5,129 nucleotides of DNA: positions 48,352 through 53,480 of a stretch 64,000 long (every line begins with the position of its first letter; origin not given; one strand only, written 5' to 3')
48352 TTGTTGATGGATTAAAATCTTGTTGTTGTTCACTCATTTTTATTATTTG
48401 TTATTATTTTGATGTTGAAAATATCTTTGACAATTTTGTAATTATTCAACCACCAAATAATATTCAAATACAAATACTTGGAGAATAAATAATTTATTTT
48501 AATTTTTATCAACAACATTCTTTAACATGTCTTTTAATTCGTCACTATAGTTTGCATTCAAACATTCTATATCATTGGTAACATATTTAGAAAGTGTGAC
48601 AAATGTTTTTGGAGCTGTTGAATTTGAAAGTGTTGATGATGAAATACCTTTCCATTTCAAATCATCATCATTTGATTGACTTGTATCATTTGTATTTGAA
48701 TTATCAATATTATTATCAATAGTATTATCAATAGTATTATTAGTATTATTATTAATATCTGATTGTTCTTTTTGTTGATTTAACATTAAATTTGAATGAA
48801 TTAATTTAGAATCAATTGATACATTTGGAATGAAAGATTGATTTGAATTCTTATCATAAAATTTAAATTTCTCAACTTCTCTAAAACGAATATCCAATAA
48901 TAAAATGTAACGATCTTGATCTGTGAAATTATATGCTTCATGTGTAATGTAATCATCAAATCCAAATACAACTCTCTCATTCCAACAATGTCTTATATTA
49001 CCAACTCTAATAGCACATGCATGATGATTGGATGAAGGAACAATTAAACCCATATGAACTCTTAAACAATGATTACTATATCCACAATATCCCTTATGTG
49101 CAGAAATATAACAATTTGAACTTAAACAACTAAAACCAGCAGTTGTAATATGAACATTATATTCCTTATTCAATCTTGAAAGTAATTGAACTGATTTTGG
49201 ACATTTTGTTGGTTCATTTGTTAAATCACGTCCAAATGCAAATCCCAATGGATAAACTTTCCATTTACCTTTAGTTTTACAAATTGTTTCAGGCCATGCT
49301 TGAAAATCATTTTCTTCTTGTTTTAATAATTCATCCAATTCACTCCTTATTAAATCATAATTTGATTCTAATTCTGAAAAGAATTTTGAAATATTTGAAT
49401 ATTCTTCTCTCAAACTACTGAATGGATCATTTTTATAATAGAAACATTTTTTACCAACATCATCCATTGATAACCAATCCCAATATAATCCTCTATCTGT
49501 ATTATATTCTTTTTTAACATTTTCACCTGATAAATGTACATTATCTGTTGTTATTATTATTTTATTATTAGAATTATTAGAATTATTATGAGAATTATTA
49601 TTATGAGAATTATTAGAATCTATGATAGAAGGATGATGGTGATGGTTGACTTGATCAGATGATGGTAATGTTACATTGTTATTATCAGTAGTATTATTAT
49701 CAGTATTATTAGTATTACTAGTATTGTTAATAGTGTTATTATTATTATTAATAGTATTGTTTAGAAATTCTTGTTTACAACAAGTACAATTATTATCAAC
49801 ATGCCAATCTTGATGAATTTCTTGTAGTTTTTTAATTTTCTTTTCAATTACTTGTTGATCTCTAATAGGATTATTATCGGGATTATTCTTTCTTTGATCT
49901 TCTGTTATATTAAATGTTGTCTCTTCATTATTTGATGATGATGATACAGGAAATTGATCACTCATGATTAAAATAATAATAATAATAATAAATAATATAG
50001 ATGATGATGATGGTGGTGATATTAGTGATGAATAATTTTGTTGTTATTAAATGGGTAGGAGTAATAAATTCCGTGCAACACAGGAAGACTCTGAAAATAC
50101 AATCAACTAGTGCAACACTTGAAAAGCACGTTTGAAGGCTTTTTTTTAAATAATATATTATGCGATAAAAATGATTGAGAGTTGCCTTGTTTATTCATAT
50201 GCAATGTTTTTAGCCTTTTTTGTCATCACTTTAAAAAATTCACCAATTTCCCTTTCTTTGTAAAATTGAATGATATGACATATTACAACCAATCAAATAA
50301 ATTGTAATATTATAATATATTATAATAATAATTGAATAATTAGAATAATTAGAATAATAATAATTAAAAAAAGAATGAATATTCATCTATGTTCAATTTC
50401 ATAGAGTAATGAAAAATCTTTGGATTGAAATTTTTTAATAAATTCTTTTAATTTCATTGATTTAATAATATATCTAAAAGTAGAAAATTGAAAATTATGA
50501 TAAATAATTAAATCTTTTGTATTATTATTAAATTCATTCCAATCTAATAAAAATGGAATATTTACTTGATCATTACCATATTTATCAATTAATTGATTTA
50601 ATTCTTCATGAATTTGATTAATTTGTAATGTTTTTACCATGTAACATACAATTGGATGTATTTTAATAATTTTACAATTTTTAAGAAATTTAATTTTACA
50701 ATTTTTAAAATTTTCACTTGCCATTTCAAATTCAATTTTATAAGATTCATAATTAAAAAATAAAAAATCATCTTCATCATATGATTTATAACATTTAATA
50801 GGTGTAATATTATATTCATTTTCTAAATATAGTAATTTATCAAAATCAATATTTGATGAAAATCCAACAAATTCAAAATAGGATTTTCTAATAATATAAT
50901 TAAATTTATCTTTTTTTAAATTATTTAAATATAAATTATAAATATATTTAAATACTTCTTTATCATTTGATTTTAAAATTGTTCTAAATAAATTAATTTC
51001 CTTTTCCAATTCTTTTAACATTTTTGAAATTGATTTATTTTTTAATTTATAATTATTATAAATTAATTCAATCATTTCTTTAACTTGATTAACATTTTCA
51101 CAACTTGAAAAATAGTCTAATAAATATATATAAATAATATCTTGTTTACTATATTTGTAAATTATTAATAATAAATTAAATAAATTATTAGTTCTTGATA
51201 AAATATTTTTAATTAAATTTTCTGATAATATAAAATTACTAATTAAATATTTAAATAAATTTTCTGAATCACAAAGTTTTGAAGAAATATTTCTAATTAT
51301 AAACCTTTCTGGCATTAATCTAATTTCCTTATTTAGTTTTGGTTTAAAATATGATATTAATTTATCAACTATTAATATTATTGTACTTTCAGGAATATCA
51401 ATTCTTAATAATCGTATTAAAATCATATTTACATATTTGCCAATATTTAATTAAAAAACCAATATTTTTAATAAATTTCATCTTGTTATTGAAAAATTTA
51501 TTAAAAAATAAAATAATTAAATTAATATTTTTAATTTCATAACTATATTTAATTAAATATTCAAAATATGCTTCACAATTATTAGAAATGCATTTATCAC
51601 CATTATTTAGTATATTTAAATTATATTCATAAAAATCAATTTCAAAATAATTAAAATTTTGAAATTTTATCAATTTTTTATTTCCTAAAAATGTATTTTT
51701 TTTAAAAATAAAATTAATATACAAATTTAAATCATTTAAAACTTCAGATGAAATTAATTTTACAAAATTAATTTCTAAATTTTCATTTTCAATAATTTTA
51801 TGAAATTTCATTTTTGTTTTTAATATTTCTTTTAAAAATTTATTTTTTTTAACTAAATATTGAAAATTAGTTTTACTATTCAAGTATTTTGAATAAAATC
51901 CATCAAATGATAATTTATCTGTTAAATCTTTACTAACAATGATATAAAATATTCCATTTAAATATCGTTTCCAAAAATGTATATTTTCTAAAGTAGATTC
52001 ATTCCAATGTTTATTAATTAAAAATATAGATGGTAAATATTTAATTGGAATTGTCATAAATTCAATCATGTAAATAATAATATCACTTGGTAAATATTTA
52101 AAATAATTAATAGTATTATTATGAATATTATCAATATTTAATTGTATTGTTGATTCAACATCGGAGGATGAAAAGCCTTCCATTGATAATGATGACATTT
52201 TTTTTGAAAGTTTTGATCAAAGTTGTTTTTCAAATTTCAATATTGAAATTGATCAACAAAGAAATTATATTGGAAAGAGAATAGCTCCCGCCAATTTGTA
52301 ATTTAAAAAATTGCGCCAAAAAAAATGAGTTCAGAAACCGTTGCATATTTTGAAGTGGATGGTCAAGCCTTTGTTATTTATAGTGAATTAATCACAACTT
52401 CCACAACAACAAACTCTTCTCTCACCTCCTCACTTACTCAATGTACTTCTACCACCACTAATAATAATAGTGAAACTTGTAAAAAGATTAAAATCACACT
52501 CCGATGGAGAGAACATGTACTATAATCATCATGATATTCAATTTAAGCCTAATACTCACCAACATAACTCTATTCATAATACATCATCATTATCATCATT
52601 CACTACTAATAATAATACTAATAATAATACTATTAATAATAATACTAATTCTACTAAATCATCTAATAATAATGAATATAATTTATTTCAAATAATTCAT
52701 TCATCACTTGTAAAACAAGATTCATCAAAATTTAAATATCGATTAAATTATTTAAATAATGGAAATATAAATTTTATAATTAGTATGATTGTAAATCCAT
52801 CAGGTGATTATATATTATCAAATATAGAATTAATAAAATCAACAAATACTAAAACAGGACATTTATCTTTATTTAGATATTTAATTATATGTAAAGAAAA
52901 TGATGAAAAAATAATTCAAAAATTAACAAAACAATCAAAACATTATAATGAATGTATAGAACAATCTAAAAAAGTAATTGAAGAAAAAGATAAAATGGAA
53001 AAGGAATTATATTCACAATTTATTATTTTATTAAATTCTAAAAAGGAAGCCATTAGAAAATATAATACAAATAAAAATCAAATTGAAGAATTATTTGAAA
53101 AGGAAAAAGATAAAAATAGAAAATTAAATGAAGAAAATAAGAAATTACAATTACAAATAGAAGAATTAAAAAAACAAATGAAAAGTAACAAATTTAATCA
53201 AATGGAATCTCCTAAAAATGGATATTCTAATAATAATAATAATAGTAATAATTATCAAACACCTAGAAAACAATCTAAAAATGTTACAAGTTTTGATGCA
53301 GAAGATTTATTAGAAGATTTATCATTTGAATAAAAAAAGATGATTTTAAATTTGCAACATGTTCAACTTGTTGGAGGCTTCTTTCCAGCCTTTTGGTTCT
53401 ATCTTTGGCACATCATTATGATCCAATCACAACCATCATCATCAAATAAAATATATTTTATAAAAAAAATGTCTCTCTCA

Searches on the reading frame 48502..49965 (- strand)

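Call 49: search_protein_families(library=pfam, proteins=[window:48502-49965:-], max_evalue=0.001)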
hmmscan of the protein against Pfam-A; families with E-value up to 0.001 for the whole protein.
window:48502-49965:- (488 aa): 2 families
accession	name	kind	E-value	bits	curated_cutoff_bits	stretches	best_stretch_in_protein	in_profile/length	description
PF05118.21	Asp_Arg_Hydrox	-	7.9e-38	130.2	22.6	1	200-359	1-154/157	Aspartyl/Asparaginyl beta-hydroxylase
PF03105.24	SPX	-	0.00014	22.5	27.8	1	42-217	27-182/340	SPX domain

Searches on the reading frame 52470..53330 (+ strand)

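Call 49: search_protein_families(library=pfam, proteins=[window:52470-53330:+], max_evalue=0.001)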
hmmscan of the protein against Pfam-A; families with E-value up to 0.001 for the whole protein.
window:52470-53330:+ (287 aa): 1 family
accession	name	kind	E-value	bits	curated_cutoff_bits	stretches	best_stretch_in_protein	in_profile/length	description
PF21924.1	XRCC4_CC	-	5.8e-08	33.2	27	1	155-197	35-77/78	XRCC4 coiled-coil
